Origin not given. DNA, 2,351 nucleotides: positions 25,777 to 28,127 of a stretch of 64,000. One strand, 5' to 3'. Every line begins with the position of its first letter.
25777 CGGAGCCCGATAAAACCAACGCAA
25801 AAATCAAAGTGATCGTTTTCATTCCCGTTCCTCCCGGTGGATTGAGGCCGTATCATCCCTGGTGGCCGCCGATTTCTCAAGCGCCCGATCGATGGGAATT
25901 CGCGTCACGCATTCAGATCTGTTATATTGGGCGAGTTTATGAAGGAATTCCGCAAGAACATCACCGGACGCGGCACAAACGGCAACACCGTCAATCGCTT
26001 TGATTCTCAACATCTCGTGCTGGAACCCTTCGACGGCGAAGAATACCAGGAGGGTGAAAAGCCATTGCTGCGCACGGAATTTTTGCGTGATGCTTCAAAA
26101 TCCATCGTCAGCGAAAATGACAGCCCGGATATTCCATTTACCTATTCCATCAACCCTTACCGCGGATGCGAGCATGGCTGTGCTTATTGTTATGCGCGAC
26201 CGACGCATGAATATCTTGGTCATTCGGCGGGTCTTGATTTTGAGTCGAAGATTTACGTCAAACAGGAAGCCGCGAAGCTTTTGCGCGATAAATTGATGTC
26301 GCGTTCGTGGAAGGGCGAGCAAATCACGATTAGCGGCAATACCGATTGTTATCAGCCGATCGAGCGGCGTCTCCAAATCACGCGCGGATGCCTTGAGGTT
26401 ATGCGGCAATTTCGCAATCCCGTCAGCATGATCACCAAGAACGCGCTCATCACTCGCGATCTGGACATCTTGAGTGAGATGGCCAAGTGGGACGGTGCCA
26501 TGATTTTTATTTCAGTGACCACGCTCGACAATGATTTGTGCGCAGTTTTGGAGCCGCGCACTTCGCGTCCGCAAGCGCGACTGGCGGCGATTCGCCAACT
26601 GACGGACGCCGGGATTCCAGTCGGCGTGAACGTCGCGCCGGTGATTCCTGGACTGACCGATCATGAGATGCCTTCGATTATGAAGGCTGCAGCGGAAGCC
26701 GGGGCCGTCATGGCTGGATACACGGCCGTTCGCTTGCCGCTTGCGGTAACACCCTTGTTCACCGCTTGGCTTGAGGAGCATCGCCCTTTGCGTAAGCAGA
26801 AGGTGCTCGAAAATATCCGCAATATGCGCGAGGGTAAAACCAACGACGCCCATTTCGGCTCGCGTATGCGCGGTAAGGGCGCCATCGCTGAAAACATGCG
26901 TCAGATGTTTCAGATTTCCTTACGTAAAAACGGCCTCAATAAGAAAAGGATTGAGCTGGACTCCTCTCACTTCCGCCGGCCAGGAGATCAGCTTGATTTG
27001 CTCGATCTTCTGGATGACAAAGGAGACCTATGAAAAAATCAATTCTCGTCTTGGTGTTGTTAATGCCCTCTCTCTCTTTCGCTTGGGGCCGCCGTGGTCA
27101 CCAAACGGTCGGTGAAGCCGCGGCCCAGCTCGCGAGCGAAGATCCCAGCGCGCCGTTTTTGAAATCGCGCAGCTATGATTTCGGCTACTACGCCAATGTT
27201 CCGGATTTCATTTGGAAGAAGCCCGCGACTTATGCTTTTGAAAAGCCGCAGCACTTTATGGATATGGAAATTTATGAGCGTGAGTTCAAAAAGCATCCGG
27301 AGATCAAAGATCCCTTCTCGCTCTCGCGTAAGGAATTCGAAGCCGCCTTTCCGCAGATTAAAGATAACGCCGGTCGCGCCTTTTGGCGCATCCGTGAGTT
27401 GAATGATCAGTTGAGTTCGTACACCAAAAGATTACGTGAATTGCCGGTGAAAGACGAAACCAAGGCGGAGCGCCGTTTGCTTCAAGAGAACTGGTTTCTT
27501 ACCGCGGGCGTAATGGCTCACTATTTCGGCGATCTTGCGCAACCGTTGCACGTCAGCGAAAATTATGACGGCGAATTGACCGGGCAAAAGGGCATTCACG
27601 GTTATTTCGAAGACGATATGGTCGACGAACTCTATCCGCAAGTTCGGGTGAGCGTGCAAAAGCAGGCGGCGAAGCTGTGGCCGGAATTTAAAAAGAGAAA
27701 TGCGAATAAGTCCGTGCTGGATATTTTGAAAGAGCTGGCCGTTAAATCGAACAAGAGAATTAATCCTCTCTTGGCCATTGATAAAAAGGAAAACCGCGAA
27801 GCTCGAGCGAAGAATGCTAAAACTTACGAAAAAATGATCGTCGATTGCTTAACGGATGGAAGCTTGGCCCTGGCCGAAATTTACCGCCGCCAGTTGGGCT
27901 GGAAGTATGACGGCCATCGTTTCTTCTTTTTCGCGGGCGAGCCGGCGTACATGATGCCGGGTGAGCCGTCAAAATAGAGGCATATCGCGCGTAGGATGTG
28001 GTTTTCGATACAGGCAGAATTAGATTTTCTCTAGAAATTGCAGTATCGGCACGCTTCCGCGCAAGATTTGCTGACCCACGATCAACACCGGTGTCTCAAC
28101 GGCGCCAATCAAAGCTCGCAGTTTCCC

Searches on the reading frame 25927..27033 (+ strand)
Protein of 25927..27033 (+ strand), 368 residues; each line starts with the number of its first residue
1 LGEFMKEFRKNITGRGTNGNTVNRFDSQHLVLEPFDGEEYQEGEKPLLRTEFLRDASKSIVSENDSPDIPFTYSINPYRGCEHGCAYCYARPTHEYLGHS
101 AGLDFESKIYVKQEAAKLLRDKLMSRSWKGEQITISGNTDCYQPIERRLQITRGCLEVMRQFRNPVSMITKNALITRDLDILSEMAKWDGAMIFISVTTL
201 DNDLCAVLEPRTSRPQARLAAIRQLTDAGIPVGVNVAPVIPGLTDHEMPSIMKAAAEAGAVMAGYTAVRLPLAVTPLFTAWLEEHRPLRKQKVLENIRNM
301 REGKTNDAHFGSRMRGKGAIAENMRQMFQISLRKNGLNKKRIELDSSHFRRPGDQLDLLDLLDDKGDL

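Call 62: search_protein_families(library=pfam, proteins=[window:25927-27033:+], max_evalue=0.00001)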
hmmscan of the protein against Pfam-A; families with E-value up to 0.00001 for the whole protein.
window:25927-27033:+ (368 aa): 1 family
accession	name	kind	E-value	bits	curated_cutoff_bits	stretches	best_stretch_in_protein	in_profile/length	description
PF04055.27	Radical_SAM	-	3.3e-17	63.6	29.5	1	75-253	1-164/166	Radical SAM superfamily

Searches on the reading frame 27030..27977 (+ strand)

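Call 62: search_protein_families(library=pfam, proteins=[window:27030-27977:+], max_evalue=0.00001)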
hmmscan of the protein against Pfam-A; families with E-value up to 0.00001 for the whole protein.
window:27030-27977:+ (315 aa): 1 family
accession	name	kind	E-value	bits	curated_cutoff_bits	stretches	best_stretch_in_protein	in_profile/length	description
PF02265.22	S1-P1_nuclease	-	5e-09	36.8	29.5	1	19-178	1-130/258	S1/P1 Nuclease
